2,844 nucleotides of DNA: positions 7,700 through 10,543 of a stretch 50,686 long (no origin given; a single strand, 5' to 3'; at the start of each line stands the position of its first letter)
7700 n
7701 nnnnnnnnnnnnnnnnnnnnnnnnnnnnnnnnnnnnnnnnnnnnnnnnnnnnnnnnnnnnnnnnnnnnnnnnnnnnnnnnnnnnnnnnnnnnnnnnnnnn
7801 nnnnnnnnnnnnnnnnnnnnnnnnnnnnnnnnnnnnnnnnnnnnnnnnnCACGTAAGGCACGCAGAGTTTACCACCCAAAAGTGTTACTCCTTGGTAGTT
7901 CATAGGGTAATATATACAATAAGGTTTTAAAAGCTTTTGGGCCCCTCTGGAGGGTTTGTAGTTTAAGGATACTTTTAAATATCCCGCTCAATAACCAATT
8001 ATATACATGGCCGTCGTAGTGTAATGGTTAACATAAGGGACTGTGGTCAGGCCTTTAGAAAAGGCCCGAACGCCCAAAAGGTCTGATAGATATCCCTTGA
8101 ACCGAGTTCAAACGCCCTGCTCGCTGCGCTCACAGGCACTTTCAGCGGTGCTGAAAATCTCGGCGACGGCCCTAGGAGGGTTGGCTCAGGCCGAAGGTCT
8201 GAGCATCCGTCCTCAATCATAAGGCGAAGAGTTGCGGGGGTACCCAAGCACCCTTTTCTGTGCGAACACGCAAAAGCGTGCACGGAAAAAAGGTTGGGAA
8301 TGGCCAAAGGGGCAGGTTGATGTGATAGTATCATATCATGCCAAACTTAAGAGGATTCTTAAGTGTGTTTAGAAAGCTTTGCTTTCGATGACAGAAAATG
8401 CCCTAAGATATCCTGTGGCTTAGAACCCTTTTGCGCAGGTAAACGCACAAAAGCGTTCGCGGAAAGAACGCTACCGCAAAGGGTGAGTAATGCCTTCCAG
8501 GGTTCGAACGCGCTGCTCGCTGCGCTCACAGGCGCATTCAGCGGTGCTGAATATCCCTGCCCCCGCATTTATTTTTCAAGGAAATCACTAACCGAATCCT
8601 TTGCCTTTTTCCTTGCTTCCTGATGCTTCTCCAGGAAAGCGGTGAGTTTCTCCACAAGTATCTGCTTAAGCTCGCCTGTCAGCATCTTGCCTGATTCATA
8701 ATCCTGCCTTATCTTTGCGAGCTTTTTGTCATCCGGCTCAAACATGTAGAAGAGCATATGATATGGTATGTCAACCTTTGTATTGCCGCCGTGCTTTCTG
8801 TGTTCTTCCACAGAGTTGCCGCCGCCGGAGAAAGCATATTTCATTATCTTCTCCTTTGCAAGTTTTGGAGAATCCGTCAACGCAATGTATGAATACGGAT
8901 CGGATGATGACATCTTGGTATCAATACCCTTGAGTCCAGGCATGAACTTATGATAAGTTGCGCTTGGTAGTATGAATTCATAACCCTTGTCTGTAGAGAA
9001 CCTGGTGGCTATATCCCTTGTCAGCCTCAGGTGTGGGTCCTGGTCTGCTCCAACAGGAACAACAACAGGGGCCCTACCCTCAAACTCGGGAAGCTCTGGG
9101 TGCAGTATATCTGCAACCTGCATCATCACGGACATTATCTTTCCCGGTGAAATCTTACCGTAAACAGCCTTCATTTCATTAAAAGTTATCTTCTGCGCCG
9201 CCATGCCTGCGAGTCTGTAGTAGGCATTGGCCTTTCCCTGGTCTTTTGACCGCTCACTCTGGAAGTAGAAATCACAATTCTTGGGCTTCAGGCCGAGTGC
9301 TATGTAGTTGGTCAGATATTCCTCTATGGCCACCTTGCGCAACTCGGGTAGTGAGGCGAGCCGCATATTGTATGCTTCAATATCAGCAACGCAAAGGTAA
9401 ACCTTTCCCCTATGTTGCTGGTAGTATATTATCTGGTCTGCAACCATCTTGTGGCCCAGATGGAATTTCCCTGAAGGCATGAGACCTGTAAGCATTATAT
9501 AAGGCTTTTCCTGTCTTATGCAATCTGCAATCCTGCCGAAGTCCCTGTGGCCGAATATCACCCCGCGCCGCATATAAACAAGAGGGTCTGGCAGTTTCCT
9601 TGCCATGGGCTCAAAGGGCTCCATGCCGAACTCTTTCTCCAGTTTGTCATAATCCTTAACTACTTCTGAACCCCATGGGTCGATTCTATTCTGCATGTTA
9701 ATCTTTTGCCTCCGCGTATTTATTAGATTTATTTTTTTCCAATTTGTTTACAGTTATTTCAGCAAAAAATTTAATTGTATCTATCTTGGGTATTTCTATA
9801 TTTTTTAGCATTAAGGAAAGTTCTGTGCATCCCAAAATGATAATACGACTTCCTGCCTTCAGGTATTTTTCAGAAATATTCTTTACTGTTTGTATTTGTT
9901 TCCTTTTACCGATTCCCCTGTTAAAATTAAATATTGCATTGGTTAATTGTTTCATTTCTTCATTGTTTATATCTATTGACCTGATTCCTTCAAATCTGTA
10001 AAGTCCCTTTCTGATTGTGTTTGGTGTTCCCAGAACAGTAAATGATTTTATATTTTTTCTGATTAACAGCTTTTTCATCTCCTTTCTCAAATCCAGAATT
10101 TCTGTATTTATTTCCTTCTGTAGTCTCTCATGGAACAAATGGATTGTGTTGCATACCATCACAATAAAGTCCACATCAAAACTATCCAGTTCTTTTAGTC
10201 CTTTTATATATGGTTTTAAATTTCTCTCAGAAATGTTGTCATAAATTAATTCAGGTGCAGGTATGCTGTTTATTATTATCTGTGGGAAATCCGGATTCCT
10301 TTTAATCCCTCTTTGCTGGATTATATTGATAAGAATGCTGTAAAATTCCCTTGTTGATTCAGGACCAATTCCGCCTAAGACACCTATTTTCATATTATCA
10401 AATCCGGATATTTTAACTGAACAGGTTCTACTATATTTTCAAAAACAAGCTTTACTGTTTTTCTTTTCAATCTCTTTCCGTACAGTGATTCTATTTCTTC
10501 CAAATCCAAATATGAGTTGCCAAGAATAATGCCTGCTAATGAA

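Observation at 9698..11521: AT-rich three-gene insert between trpS and tyrS: wHTH, a motif-degenerate TyrRS/TrpRS-like paralog and an Asp/Glu racemase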

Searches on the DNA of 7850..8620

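Call 102: search_rna_families(source=window, start=7850, end=8620, threshold=evalue, max_evalue=1)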
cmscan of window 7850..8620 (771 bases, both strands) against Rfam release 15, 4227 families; matches with E-value up to 1: 1.
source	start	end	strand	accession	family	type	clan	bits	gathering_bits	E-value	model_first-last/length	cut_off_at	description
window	8277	8320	-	RF00519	suhB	Gene; sRNA;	CL00108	17.1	41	0.81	1-77/77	no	Makes More Granules Regulator RNA (mmgR)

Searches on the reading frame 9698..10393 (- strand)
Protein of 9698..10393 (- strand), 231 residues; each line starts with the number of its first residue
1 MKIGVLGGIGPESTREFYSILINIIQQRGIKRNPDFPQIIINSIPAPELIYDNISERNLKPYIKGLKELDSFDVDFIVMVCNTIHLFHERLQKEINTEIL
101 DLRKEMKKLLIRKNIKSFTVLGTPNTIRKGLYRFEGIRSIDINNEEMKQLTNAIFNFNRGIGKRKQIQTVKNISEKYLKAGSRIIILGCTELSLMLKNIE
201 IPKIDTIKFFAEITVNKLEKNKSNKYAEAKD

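Call 9: search_protein_families(library=pfam, proteins=[window:9698-10393:-], max_evalue=1)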
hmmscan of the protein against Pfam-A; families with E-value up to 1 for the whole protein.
window:9698-10393:- (231 aa): 3 families
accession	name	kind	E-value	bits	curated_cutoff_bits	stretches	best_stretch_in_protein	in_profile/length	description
PF01177.27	Asp_Glu_race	-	2.1e-20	73.9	31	1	6-209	1-206/211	Asp/Glu/Hydantoin racemase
PF14635.12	HHH_7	-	0.031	15.1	27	1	139-180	36-77/104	Helix-hairpin-helix motif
PF01616.22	Orbi_NS3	-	0.047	13.7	27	1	74-108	126-160/179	Orbivirus NS3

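Call 10: search_protein_families(library=ncbifam, proteins=[window:9698-10393:-], max_evalue=1)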
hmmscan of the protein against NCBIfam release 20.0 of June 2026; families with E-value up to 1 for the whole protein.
window:9698-10393:- (231 aa): 5 families
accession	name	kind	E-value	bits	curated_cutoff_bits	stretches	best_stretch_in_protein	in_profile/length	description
TIGR00035.1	asp_race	subfamily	7.2e-30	104.3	93.1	1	3-220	5-229/236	amino acid racemase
NF052483.1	racemase_CuyB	equivalog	3.5e-28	99.1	190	1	3-216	1-223/225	cysteate racemase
NF007569.0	PRK10200.1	equivalog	4.6e-08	33.1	417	1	3-216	4-226/230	aspartate/glutamate racemase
TIGR00067.1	glut_race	equivalog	1.7e-07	30.9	146.65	1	69-200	56-191/251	glutamate racemase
NF002035.0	PRK00865.1-3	equivalog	9.7e-05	22.1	328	1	68-200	60-195/267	glutamate racemase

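Call 82: search_solved_structures(query=window:9698-10393:-, max_evalue=0.001, show_alignments=1)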
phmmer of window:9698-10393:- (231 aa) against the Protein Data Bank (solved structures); distinct sequences matched with E-value up to 0.001: 16.
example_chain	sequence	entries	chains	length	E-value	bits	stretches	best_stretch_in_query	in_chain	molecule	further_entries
1jfl_A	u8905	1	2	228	1.8e-21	80.1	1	3-216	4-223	ASPARTATE RACEMASE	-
2dx7_A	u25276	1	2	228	3.3e-20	76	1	3-216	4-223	aspartate racemase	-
2zsk_A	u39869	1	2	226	2.3e-19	73.2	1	2-202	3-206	226aa long hypothetical aspartate racemase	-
5wxx_A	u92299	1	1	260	1.1e-10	44.9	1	3-212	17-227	McyF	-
5b19_A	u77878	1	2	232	1.6e-10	44.3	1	3-221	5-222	Aspartate racemase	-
5xnk_A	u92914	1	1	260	2.2e-09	40.6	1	3-212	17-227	McyF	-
3s7z_A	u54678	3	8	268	7.1e-09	38.9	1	3-199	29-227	Putative aspartate racemase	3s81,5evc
5wxy_A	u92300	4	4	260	5.7e-08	36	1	3-212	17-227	McyF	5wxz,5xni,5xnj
1b73_A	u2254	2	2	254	2.1e-07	34.1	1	72-200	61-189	GLUTAMATE RACEMASE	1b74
6wvs_A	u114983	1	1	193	3.3e-05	26.9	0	165-203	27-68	DeNovoTIM15 hyperstable de novo TIM barrel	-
3ojc_A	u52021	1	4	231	3.9e-05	26.7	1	3-211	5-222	Putative aspartate/glutamate racemase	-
5ell_A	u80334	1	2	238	0.00018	24.5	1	3-215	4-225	Asp/Glu_racemase family protein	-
5hqt_A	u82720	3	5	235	0.00018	24.5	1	3-214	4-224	aspartate/glutamate racemase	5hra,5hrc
7p12_A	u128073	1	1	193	0.00056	22.9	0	172-202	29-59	DeNovoTIM13-SB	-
6yqx_A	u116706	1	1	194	0.00059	22.8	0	173-203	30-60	de novo designed TIM barrel DeNovoTIM13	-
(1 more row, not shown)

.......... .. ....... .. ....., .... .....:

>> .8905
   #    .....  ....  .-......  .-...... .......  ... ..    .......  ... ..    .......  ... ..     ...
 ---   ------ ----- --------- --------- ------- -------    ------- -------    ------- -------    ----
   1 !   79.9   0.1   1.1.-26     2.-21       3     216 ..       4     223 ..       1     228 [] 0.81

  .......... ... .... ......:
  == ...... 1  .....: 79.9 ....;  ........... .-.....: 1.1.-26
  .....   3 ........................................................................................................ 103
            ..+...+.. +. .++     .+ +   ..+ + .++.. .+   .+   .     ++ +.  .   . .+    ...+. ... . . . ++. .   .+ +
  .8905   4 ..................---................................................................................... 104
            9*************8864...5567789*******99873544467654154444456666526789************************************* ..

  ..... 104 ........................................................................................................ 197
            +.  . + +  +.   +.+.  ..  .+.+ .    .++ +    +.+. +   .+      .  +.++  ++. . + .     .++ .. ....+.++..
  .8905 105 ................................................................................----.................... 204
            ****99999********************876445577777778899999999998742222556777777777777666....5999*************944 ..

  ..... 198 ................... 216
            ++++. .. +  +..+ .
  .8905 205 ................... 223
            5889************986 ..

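Call 87: search_protein_families(library=padloc, proteins=[window:9698-10393:-], max_evalue=0.01)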
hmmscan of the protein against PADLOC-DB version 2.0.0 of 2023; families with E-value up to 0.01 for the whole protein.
window:9698-10393:- (231 aa): 0 families
